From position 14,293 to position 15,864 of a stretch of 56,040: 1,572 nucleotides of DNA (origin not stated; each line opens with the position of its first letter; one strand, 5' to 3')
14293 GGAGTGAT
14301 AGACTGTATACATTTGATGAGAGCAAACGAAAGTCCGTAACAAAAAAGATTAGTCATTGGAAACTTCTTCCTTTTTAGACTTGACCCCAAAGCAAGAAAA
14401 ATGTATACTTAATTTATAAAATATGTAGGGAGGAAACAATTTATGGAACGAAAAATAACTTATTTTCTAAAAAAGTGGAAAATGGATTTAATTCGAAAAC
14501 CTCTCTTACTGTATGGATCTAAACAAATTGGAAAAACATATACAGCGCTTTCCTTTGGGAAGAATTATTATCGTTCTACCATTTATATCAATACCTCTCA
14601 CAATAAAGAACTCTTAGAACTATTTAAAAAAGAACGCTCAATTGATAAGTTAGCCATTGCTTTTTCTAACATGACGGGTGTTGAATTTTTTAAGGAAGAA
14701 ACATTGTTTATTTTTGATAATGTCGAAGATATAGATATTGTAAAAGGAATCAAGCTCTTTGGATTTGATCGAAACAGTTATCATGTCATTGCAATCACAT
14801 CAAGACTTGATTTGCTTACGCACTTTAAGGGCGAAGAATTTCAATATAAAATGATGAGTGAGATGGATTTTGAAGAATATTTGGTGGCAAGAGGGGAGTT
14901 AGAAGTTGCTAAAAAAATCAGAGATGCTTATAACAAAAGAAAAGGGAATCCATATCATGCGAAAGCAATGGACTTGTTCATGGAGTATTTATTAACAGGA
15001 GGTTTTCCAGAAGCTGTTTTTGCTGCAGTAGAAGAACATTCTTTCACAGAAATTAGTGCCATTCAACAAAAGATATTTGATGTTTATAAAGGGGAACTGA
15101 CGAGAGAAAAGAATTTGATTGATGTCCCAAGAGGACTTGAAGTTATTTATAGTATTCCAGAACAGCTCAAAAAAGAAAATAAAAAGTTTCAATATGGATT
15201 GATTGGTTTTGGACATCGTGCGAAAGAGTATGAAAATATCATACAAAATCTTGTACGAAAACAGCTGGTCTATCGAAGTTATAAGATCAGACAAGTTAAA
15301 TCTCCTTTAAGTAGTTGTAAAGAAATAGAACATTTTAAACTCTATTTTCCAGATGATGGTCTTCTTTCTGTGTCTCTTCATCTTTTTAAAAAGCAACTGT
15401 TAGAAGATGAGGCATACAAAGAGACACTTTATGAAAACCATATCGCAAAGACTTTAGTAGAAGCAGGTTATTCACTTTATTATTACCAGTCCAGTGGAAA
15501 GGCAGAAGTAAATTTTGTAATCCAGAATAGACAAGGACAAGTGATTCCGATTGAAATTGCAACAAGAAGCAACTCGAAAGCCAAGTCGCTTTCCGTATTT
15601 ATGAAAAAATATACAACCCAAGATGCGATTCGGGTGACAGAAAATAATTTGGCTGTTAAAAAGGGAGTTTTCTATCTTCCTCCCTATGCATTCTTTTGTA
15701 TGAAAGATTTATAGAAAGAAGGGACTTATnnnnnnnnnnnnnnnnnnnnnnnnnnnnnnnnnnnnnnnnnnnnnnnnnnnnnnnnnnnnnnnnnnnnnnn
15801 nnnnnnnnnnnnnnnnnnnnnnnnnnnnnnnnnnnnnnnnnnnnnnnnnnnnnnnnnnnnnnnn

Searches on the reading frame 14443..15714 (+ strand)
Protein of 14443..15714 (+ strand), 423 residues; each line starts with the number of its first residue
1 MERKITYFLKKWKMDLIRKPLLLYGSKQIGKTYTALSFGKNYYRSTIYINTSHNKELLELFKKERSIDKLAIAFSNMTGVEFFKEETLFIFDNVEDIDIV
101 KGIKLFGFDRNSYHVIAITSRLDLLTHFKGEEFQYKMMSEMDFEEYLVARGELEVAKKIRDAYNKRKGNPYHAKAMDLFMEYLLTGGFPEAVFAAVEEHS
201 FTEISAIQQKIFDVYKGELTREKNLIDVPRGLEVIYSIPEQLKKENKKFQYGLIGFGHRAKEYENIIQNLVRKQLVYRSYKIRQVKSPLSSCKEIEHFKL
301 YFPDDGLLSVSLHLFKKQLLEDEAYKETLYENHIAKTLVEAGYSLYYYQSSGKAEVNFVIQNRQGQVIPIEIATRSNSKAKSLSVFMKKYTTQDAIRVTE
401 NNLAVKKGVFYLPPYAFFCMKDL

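Call 3: search_protein_families(library=pfam, proteins=[window:14443-15714:+], max_evalue=1)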
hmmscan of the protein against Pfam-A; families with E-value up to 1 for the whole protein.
window:14443-15714:+ (423 aa): 5 families
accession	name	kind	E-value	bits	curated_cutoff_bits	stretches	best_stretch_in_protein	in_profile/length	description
PF13635.12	DUF4143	-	8.4e-23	81.3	28.1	1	227-373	12-158/160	Domain of unknown function (DUF4143)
PF13173.12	AAA_14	-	6.7e-09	36.3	27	1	18-147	2-129/129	AAA domain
PF18093.7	Trm5_N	-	0.035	14.3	22.7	1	261-286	7-32/47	tRNA methyltransferase 5 N-terminal domain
PF24055.2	POL3_N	-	0.047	14.6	24.1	0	64-111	18-65/81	DNA polymerase delta catalytic subunit-like, N-terminal domain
PF13479.12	AAA_24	-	0.077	13.3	27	1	21-51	5-30/195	AAA domain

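Call 62: search_protein_families(library=padloc, proteins=[window:14443-15711:+], max_evalue=0.1)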
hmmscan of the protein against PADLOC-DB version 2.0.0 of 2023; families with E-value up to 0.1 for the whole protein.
window:14443-15711:+ (423 aa): 8 families
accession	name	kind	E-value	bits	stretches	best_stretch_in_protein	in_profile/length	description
PDLC04786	PDC-S01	-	4.4e-108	359.9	1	1-421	3-433/439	-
PDLC04792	PDC-S01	-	9e-74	246.7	1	1-422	2-435/452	-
PDLC04788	PDC-S01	-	1.2e-58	197.1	1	1-407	1-415/448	-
PDLC04790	PDC-S01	-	6.8e-12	42.8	1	293-384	280-377/422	-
PDLC04789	PDC-S01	-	4.6e-11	40.4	2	293-403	255-369/375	-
PDLC04791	PDC-S01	-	4.6e-10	36.7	1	300-406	275-383/395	-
PDLC04787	PDC-S01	-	5.9e-09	33.3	2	299-379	291-362/412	-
PDLC02499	BrxF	-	0.011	14.1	1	4-72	8-75/133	BrxF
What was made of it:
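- The constant neighbour at 14443-15714 matches defence candidate PDC-S01 at 4e-108 (call 62).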
